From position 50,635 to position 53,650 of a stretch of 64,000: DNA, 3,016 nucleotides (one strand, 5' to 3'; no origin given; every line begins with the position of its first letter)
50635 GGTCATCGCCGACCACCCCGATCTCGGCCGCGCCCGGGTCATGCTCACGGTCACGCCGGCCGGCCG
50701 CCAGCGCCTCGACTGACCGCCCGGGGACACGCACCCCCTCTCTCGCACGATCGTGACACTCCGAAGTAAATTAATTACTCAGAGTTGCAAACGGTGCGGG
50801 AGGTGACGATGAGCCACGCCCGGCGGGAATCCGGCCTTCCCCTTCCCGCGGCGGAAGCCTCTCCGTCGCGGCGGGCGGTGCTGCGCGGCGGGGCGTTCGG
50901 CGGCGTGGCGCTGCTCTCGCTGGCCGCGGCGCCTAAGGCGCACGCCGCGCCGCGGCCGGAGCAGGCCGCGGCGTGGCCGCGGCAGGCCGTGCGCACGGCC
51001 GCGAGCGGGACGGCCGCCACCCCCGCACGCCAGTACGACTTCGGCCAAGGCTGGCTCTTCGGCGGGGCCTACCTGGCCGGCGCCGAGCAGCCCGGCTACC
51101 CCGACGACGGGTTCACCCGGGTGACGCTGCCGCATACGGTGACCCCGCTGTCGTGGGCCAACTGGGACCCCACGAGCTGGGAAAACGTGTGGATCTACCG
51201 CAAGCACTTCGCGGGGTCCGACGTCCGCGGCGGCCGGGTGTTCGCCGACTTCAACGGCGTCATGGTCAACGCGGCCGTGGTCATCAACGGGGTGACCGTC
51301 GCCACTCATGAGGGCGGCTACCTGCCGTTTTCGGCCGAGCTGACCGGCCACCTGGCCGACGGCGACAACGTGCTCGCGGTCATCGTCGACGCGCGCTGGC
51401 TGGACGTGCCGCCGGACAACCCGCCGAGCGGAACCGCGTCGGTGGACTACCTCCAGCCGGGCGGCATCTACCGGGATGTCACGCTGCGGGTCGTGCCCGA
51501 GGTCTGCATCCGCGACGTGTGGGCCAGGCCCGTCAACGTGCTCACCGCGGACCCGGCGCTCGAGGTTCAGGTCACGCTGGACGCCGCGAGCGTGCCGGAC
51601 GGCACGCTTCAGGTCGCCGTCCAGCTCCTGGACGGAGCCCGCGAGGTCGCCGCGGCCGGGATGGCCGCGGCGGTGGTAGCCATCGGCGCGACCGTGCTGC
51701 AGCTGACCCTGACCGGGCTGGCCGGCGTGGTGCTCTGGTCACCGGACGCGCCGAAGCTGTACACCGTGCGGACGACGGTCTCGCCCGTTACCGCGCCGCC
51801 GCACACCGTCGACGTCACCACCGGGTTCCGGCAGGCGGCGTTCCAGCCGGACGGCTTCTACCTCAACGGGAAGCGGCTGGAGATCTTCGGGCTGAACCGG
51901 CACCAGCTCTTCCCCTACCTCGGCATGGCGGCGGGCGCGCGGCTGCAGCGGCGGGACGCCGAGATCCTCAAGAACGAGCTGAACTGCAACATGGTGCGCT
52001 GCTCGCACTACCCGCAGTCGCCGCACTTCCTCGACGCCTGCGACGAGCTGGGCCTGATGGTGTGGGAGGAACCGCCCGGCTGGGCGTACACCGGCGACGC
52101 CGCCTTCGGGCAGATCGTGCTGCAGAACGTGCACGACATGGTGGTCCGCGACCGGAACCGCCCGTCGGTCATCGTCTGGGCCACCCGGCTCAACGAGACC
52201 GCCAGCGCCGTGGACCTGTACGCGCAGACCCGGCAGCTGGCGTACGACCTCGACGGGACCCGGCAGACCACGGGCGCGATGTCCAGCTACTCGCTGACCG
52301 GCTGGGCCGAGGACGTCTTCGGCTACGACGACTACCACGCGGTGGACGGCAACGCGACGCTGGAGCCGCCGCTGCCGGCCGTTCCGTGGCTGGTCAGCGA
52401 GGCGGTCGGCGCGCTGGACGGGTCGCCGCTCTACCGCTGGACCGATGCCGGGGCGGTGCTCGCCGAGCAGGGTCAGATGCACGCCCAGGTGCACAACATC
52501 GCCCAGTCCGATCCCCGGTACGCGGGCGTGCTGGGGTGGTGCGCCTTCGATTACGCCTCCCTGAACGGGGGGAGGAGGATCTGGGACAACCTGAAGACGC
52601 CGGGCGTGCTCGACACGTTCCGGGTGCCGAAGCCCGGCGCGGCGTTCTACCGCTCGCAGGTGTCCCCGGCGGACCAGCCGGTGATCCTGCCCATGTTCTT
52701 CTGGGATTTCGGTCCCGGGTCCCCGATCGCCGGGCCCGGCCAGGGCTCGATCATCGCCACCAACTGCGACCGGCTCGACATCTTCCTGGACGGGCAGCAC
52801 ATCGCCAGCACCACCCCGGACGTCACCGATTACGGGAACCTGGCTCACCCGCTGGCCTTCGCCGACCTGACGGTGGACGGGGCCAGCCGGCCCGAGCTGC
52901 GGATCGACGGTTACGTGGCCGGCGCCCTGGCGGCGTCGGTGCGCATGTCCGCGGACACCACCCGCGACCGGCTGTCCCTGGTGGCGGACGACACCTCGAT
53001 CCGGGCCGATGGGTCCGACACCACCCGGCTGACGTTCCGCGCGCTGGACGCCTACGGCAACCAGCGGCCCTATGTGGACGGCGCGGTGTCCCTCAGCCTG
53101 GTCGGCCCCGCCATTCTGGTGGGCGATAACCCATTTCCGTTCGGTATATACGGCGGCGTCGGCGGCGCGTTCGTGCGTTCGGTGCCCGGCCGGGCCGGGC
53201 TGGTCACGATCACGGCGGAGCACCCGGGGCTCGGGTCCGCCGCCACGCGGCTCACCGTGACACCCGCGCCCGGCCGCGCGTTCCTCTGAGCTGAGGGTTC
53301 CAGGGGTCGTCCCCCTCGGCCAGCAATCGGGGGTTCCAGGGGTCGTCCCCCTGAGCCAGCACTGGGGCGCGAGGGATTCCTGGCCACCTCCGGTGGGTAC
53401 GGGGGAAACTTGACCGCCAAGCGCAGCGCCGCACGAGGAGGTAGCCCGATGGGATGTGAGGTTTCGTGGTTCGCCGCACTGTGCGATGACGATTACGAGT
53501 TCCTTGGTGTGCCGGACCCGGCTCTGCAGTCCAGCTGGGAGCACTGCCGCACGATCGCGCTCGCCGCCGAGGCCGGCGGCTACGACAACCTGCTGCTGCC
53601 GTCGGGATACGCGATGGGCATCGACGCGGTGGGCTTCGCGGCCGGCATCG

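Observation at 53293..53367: Dispersed hairpin repeat family shared between the carB insertion and intergenic arrays (REP/RPE-like)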

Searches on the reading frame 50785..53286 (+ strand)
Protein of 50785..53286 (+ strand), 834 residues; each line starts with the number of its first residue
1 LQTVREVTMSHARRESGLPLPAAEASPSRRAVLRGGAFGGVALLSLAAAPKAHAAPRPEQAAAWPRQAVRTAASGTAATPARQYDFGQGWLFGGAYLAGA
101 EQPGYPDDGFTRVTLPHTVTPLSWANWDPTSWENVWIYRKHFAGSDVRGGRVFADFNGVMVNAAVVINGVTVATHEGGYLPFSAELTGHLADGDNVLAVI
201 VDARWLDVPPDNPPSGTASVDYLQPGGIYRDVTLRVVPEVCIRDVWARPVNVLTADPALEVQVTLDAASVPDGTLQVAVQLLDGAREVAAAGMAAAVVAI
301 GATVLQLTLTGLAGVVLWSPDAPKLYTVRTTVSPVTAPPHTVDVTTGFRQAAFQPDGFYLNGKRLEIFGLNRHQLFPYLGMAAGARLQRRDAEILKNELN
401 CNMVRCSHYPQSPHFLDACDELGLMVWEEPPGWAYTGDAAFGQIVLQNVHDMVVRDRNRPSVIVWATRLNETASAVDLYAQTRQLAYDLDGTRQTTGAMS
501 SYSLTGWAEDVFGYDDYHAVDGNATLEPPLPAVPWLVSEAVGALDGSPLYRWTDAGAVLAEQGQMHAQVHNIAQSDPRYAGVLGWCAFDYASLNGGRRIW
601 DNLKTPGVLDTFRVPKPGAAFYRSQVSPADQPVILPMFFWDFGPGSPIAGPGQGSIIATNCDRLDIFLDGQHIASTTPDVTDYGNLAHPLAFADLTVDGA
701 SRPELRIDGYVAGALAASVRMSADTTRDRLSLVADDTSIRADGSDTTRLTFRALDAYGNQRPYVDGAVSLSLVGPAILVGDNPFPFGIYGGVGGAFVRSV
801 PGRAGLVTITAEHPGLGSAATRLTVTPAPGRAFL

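Call 63: find_homologous_proteins(query=window:50785-53286:+, max_evalue=1e-100)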
Query window:50785-53286:+ (834 aa): 3156 proteins with E <= 1e-100 among 8000 candidates; the best 120 are listed.
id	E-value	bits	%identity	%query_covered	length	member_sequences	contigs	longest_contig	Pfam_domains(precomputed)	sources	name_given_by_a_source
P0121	0.0e+0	1738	92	99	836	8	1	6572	PF02837.25,PF02836.24,PF00703.28,PF18565.8,PF22666.3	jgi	jgi:beta-galactosidase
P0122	0.0e+0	1414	77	97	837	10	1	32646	PF02837.25,PF02836.24,PF00703.28,PF18565.8,PF22666.3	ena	-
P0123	0.0e+0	1385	75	99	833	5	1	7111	PF02837.25,PF02836.24,PF00703.28,PF18565.8,PF22666.3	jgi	jgi:beta-galactosidase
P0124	0.0e+0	1378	75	97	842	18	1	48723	PF02837.25,PF02836.24,PF00703.28,PF18565.8,PF22666.3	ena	-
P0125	0.0e+0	1344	72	98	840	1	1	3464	PF02837.25,PF02836.24,PF00703.28,PF18565.8,PF22666.3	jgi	jgi:beta-galactosidase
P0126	0.0e+0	1317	75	91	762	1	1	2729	PF02837.25,PF02836.24,PF00703.28,PF18565.8,PF22666.3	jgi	jgi:beta-galactosidase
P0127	0.0e+0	1253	72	91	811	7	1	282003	PF02837.25,PF02836.24,PF00703.28,PF18565.8,PF22666.3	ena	-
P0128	0.0e+0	1253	71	92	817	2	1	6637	PF02837.25,PF02836.24,PF00703.28,PF18565.8,PF22666.3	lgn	-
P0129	0.0e+0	1251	68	97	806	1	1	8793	PF02837.25,PF02836.24,PF00703.28,PF18565.8,PF22666.3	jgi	jgi:beta-galactosidase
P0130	0.0e+0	1244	69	97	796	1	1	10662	PF02837.25,PF02836.24,PF00703.28,PF18565.8,PF22666.3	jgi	jgi:beta-galactosidase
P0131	0.0e+0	1242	66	99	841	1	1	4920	PF02837.25,PF02836.24,PF00703.28,PF18565.8,PF22666.3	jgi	jgi:beta-galactosidase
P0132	0.0e+0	1241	67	97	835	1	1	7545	PF02837.25,PF02836.24,PF00703.28,PF18565.8,PF22666.3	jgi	jgi:beta-galactosidase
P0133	0.0e+0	1239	67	97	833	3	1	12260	PF02837.25,PF02836.24,PF00703.28,PF18565.8,PF22666.3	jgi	jgi:beta-galactosidase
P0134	0.0e+0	1238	69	97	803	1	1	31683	PF02837.25,PF02836.24,PF00703.28,PF18565.8,PF22666.3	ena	-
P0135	0.0e+0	1236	72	90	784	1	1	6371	PF02837.25,PF02836.24,PF00703.28,PF18565.8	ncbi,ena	-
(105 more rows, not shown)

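Call 64: find_encoding_contigs(protein=P0121, flank=5000, max_places=3)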
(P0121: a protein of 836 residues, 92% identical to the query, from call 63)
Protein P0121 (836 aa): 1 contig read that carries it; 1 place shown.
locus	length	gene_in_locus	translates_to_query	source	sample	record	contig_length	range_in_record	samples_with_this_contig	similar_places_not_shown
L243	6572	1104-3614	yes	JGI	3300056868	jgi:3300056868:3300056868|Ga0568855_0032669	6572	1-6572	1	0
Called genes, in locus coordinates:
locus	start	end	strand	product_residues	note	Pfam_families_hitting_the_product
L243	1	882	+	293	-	PF18565:Glyco_hydro2_C5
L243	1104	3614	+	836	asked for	PF02837:Glyco_hydro_2_N, PF22666:Glyco_hydro_2_N2 (weak), PF00703:Glyco_hydro_2, PF02836:Glyco_hydro_2_C, PF18565:Glyco_hydro2_C5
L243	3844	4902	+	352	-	PF00296:Bac_luciferase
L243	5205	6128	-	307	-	PF02668:TauD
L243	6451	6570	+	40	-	?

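Call 65: find_encoding_contigs(protein=P0122, flank=5000, max_places=2)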
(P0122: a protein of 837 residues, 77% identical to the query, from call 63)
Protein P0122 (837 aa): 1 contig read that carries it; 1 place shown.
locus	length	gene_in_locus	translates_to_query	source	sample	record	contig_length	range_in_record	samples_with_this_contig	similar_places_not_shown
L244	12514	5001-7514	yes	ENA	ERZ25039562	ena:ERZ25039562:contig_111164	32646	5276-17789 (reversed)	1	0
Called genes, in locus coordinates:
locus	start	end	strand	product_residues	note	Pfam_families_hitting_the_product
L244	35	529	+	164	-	PF13560:HTH_31, PF01381:HTH_3, PF21179:BldD-like_C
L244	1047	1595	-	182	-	PF18726:HEPN_SAV_6107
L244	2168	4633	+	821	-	PF02837:Glyco_hydro_2_N, PF22666:Glyco_hydro_2_N2 (weak), PF00703:Glyco_hydro_2, PF02836:Glyco_hydro_2_C, PF18565:Glyco_hydro2_C5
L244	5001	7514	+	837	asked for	PF02837:Glyco_hydro_2_N, PF22666:Glyco_hydro_2_N2 (weak), PF00703:Glyco_hydro_2 (weak), PF02836:Glyco_hydro_2_C, PF18565:Glyco_hydro2_C5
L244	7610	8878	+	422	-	PF00296:Bac_luciferase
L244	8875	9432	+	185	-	PF00583:Acetyltransf_1 (weak), PF13508:Acetyltransf_7 (weak)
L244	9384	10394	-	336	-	PF02219:MTHFR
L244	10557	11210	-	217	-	PF02581:TMP-TENI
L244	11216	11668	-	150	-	PF02566:OsmC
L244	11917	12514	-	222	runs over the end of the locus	PF00702:Hydrolase, PF13419:HAD_2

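Call 66: find_encoding_contigs(protein=P0124, flank=5000, max_places=2)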
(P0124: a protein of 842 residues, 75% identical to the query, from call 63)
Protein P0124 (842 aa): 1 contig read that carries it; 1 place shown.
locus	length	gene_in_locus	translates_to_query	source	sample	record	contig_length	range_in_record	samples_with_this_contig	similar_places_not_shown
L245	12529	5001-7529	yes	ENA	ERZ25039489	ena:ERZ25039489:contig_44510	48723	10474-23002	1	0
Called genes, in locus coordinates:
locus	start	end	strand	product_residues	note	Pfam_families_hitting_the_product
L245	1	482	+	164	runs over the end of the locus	PF13560:HTH_31, PF01381:HTH_3, PF21179:BldD-like_C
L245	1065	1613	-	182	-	PF18726:HEPN_SAV_6107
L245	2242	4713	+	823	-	PF02837:Glyco_hydro_2_N, PF22666:Glyco_hydro_2_N2 (weak), PF00703:Glyco_hydro_2, PF02836:Glyco_hydro_2_C, PF18565:Glyco_hydro2_C5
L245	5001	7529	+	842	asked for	PF02837:Glyco_hydro_2_N (weak), PF22666:Glyco_hydro_2_N2 (weak), PF00703:Glyco_hydro_2, PF02836:Glyco_hydro_2_C, PF18565:Glyco_hydro2_C5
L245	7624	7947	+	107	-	PF00296:Bac_luciferase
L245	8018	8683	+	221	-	PF00296:Bac_luciferase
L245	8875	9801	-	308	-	PF02668:TauD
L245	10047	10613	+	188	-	PF00583:Acetyltransf_1 (weak), PF13508:Acetyltransf_7, PF13673:Acetyltransf_10 (faint), PF08445:FR47 (weak)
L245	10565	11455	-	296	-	PF02219:MTHFR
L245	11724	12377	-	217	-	PF02581:TMP-TENI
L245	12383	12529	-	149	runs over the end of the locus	PF02566:OsmC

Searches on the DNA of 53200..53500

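Call 11: search_rna_families(source=window, start=53200, end=53500, threshold=evalue, max_evalue=10)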
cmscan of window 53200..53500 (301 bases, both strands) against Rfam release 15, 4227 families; matches with E-value up to 10: 4.
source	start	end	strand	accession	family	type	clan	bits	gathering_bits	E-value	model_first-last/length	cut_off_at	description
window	53302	53354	-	RF01068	Guanidine-II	Cis-reg; riboswitch;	-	35.1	32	1.2e-05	1-48/48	no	Guanidine-II riboswitch aptamer (mini-ykkC)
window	53328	53392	+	RF04281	mir-8791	Gene; miRNA;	CL00146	18.6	85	0.31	1-77/77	no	mir-8791 microRNA precursor family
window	53204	53264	-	RF03395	mir-718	Gene; miRNA;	-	16.9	55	6.2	1-66/66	no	mir-718 microRNA precursor family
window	53213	53242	+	RF00740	mir-370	Gene; miRNA;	-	13.6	70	5.4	1-75/75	no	mir-370 microRNA precursor family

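Call 13: search_rna_families(source=window, start=53250, end=53420, threshold=evalue, max_evalue=0.01, show_alignments=2)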
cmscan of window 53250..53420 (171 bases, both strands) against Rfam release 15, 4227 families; matches with E-value up to 0.01: 1.
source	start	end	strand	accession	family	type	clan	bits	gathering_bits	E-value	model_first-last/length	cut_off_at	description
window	53302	53354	-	RF01068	Guanidine-II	Cis-reg; riboswitch;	-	35.1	32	7e-06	1-48/48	no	Guanidine-II riboswitch aptamer (mini-ykkC)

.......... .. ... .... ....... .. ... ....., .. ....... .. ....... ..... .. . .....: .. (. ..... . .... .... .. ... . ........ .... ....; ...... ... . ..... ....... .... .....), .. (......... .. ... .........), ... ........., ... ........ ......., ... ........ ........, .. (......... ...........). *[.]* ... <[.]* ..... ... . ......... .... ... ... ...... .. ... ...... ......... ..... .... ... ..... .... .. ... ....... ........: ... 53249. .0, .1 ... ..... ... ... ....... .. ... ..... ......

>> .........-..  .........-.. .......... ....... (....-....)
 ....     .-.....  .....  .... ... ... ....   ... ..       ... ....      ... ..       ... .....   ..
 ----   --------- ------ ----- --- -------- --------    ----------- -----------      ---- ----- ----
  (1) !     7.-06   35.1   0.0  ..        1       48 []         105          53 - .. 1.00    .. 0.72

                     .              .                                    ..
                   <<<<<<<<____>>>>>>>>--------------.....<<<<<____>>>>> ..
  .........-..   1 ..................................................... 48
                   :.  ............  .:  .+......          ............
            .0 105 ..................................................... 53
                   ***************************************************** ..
